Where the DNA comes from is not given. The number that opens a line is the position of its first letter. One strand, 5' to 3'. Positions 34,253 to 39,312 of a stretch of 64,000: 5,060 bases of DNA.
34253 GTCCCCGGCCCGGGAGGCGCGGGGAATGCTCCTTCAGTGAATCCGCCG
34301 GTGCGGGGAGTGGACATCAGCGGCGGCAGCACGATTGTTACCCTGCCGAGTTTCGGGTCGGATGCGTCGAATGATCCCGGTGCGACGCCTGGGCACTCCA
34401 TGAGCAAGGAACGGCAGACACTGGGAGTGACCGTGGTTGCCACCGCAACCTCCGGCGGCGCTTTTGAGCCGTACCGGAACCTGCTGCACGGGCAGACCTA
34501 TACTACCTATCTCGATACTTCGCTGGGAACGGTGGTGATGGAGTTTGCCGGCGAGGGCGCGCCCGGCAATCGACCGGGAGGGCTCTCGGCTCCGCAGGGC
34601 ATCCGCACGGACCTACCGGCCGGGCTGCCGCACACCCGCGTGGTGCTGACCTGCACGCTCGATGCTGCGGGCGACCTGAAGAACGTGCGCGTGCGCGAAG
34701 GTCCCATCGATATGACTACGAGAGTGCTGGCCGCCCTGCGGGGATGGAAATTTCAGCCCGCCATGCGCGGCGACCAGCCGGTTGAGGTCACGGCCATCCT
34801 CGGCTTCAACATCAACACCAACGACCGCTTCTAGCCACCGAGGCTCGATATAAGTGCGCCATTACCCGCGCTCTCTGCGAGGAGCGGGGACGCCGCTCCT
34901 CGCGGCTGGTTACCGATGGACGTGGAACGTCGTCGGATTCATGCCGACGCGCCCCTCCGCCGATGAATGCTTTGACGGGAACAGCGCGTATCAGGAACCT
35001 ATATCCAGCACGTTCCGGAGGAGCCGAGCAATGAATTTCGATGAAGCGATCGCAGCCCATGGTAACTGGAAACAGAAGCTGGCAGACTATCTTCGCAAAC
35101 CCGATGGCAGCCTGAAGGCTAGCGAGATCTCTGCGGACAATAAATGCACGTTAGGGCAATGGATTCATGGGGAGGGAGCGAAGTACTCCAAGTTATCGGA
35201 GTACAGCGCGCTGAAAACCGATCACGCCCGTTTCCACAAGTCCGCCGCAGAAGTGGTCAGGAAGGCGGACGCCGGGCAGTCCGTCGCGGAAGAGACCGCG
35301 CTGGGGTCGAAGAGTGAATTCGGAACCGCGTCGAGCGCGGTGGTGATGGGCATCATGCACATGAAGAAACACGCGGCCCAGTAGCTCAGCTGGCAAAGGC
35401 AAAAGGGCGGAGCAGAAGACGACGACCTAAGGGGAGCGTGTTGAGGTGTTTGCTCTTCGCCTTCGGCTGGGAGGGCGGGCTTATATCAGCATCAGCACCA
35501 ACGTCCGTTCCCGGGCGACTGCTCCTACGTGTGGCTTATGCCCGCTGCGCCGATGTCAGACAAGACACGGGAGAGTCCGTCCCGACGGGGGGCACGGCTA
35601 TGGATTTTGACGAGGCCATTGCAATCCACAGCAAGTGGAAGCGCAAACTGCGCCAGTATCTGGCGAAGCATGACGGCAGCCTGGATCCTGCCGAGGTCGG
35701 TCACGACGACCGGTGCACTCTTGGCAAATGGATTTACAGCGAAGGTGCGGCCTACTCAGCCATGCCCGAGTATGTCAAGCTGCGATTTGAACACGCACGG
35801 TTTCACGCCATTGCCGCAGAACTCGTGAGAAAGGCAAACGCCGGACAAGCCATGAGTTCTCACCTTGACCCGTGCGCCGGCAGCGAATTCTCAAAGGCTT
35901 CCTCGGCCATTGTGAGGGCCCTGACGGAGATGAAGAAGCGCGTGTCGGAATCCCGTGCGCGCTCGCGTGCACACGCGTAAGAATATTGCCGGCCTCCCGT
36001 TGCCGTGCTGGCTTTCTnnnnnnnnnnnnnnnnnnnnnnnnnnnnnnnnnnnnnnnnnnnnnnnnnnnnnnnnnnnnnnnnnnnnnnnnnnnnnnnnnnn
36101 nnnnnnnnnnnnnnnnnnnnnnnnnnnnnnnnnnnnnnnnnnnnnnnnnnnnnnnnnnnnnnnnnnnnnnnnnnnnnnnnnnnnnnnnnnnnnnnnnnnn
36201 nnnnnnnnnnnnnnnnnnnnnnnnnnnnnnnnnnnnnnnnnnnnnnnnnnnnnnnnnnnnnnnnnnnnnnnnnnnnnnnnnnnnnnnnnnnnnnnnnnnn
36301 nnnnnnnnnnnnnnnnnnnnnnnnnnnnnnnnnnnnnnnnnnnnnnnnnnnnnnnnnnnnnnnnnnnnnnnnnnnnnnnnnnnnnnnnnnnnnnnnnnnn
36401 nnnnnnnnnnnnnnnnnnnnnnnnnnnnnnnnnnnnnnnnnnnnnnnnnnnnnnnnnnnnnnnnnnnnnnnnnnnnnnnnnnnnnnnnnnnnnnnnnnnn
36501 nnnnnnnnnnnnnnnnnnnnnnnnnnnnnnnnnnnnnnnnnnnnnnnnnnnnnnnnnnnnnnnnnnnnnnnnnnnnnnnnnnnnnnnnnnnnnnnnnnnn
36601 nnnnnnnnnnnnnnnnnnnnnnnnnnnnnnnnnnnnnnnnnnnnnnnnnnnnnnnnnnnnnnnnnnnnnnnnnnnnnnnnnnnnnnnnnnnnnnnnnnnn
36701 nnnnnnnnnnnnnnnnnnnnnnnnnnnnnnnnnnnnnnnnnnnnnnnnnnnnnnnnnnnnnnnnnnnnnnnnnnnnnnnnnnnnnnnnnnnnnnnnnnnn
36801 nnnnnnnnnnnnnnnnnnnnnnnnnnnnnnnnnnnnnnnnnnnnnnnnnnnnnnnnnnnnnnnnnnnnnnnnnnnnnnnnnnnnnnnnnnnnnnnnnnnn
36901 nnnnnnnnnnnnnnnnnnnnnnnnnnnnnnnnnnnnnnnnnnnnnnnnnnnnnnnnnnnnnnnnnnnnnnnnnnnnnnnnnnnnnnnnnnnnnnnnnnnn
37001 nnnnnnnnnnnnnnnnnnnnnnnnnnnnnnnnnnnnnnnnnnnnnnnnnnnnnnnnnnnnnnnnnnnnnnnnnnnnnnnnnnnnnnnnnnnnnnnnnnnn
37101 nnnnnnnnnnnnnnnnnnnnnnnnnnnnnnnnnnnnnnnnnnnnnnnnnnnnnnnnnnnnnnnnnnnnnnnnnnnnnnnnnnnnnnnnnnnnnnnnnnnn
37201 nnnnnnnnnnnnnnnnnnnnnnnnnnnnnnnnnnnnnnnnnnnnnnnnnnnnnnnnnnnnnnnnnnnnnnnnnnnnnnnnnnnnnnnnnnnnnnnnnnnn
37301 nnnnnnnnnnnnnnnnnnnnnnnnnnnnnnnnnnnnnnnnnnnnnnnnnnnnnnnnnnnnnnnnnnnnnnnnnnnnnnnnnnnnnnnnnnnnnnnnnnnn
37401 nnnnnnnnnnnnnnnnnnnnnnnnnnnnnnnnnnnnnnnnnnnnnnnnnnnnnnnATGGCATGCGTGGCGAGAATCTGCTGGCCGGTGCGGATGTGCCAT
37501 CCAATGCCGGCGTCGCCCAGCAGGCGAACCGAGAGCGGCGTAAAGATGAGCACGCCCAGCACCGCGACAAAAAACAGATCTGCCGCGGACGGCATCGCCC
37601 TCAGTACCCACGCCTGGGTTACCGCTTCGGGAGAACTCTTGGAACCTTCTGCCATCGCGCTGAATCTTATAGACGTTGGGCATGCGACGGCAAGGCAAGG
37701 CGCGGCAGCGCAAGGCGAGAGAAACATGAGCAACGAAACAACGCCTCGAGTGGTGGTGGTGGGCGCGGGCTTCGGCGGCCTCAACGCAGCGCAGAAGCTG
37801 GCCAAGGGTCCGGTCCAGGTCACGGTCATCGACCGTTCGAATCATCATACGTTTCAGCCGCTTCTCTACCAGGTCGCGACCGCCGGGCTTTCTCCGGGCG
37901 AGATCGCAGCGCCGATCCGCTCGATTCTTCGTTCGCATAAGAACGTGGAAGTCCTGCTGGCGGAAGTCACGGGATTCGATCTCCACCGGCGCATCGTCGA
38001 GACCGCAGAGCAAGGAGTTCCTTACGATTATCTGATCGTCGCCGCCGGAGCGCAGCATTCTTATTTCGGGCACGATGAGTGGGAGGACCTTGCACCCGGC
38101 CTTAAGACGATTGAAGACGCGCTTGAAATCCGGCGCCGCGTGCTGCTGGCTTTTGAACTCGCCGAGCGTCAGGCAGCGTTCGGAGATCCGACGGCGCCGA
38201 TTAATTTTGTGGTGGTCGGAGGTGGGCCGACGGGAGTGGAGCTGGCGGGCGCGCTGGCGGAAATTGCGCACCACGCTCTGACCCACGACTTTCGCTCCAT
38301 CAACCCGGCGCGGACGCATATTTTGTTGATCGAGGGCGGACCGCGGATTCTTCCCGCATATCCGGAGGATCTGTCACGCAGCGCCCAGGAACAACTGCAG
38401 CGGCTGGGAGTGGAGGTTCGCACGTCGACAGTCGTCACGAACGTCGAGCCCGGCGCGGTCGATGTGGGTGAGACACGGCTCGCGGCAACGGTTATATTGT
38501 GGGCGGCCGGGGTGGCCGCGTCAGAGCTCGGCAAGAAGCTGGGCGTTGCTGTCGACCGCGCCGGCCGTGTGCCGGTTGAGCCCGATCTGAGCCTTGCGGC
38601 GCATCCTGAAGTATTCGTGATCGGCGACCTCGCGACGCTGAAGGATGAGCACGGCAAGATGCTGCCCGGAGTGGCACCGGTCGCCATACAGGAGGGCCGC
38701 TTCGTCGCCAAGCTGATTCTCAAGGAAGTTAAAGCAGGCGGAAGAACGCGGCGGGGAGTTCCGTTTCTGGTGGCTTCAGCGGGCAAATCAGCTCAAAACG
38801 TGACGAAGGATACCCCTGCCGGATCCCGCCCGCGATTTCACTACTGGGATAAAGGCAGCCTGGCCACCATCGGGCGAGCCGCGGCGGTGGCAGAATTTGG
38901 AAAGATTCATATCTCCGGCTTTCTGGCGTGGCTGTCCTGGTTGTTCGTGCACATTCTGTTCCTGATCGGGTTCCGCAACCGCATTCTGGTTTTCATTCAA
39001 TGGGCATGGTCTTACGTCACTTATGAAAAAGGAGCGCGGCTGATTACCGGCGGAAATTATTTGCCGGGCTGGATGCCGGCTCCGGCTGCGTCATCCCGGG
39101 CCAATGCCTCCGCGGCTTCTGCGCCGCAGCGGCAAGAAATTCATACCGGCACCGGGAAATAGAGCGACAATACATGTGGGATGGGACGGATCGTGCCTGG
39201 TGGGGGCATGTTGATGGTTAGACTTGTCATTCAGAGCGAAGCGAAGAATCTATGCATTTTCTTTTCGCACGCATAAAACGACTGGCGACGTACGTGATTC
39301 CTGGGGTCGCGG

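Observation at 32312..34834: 840-aa TonB-like protein with 14 V-[VI]-[PA]-P-x-P repeats and a long Gly-rich region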

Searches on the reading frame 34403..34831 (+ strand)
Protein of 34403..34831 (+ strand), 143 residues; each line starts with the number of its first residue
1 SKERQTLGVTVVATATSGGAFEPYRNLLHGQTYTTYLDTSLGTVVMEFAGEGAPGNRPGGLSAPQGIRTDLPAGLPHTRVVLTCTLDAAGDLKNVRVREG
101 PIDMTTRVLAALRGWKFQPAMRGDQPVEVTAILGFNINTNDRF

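Call 54: search_solved_structures(query=A3, max_evalue=1, show_alignments=1)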
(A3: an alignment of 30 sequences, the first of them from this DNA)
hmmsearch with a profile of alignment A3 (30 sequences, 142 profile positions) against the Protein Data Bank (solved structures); distinct sequences matched with E-value up to 1: 12.
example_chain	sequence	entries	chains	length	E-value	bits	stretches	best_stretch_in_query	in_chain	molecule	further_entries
6i97_D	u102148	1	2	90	0.00027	24.3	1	79-131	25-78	Protein TonB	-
6fip_A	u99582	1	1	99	0.00031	24.1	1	78-131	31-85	Protein TonB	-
2k9k_A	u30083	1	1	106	0.0022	21.3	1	81-130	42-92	TonB2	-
1ihr_A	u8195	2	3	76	0.017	18.4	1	80-127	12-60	TonB protein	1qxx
1u07_A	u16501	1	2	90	0.017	18.4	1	80-127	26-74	TonB protein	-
2gsk_B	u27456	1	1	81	0.019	18.3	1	80-126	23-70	protein TONB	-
1xx3_A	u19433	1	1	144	0.025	17.9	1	79-126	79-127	TonB protein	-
2grx_C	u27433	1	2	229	0.058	16.7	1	79-126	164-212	Protein tonB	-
8rd6_A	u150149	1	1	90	0.059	16.7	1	79-121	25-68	Protein TonB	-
9ddo_F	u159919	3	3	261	0.075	16.3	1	79-126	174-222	Protein TonB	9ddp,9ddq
6m6z_A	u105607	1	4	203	0.66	13.3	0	86-118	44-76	TMH4C4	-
8vth_A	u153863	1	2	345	0.84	12.9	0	20-61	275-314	DUF2169 domain-containing protein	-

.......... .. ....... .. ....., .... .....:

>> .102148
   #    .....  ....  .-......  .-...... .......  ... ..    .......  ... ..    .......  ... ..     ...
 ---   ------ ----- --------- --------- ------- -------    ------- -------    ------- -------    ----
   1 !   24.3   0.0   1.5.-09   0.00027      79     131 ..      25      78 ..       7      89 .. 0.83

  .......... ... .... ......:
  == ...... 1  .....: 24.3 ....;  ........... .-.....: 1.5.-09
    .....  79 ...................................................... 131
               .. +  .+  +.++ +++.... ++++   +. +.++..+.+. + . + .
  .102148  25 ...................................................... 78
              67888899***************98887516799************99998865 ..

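Call 55: search_protein_families(library=pfam, alignment_id=A3, max_evalue=0.01)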
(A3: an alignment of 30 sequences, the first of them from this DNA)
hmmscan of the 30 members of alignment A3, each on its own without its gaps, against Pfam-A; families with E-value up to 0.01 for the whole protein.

A. member 1, seq(143 aa): 1 family
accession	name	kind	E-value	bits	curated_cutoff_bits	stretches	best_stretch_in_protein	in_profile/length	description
PF03544.19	TonB_C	-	7.6e-07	29.9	24.6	1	79-132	17-72/79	Gram-negative bacterial TonB protein C-terminal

B. families by the number of members that match (of 30 scanned): 1 family
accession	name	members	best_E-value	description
PF03544.19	TonB_C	25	8.7e-08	Gram-negative bacterial TonB protein C-terminal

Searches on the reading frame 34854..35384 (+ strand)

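Call 6: search_protein_families(library=pfam, proteins=[window:34854-35384:+], max_evalue=0.001)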
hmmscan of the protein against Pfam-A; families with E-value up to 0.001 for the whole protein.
window:34854-35384:+ (176 aa): 1 family
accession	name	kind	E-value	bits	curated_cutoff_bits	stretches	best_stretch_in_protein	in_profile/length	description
PF13682.11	CZB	-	7e-13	49.2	29.4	1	69-135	1-64/64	Chemoreceptor zinc-binding domain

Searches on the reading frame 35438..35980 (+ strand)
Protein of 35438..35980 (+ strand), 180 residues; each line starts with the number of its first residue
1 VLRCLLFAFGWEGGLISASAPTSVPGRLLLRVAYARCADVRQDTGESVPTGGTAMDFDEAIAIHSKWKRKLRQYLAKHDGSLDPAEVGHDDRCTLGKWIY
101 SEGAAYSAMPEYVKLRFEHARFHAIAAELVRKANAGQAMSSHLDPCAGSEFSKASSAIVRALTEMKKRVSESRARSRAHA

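Call 6: search_protein_families(library=pfam, proteins=[window:35438-35980:+], max_evalue=0.001)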
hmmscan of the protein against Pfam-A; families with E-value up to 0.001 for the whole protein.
window:35438-35980:+ (180 aa): 1 family
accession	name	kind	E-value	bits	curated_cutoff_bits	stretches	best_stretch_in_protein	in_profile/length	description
PF13682.11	CZB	-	1.7e-11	44.7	29.4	1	64-130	1-64/64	Chemoreceptor zinc-binding domain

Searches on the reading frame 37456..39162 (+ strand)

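Call 58: search_protein_families(library=pfam, proteins=[window:37456-39162:+], max_evalue=0.001)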
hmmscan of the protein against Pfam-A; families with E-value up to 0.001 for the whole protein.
window:37456-39162:+ (568 aa): 9 families
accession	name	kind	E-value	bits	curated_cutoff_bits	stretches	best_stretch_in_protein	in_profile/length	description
PF07992.20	Pyr_redox_2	-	1.7e-49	169.2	26.1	1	98-414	2-291/291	Pyridine nucleotide-disulphide oxidoreductase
PF00070.33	Pyr_redox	-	3.2e-18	66.4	22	2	251-335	2-71/82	Pyridine nucleotide-disulphide oxidoreductase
PF01266.30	DAO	-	3.7e-09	37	27.9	1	303-366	148-217/353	FAD dependent oxidoreductase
PF22366.1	NDH2_C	-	2.1e-08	34.6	27.7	1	466-519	2-56/62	NDH2 C-terminal domain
PF13450.12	NAD_binding_8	-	6e-07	30.1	21.9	1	101-130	1-30/68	NAD(P)-binding Rossmann-like domain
PF01134.28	GIDA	-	1.3e-05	24.9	22.1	0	99-155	2-57/391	Glucose inhibited division protein A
PF01494.25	FAD_binding_3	-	0.00014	21.7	22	0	98-132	3-37/349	FAD binding domain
PF13454.12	NAD_binding_9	-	0.0003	21.2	21.8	0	100-130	1-35/155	FAD-NAD(P)-binding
PF01946.23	Thi4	-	0.00065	19.4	26.2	0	98-128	19-50/235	Thi4 family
